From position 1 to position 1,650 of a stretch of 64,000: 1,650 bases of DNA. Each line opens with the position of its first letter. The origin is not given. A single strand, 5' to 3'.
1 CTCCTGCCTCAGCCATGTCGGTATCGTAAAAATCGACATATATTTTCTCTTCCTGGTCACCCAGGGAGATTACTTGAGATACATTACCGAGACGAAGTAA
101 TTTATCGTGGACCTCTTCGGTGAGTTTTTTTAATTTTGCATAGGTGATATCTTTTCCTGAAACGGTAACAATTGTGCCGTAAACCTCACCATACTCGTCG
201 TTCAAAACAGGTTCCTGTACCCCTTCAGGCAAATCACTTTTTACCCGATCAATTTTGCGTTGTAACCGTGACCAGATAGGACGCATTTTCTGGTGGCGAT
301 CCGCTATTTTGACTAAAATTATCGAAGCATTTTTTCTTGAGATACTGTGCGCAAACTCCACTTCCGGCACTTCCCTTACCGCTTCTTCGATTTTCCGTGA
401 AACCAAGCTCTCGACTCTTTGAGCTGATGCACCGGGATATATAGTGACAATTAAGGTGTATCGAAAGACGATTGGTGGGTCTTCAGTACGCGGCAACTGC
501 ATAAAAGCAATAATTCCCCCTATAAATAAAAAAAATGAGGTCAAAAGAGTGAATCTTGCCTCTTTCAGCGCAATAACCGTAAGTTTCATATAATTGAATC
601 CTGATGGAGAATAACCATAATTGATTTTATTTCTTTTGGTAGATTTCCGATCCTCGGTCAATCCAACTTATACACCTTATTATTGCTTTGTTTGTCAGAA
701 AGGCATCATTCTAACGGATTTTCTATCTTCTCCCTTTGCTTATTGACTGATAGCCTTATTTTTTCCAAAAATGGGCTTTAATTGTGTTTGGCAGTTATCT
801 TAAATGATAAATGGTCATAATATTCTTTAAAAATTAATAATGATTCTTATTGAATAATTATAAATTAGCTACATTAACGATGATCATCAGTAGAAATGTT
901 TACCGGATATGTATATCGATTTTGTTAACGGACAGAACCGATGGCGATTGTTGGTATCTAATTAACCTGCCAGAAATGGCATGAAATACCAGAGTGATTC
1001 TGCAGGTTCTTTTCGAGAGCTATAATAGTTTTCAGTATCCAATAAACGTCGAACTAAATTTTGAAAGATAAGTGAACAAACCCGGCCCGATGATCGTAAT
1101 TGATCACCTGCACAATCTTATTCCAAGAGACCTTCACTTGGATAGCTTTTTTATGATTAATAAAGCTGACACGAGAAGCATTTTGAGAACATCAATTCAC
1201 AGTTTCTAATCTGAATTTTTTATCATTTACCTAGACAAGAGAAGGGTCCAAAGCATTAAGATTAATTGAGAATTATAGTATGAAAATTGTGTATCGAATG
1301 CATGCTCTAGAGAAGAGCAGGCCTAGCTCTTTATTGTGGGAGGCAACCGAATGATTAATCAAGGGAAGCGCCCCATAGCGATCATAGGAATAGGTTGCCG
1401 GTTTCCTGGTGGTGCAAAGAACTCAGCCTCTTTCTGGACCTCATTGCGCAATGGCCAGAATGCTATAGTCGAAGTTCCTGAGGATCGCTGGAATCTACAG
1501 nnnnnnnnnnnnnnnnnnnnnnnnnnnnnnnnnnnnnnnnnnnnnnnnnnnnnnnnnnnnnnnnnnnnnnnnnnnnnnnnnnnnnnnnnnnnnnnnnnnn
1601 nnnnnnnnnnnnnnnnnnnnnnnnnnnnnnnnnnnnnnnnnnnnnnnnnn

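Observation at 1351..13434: One bacterial polypeptide carries a complete highly reducing, C-methylating PKS module fused to an NRPS module, the domain order seen in fungal PKS-NRPS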

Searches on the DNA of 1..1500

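Call 81: search_rna_families(source=window, start=1, end=1500, threshold=evalue, max_evalue=1)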
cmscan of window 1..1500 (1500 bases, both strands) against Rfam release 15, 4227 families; matches with E-value up to 1: 0.
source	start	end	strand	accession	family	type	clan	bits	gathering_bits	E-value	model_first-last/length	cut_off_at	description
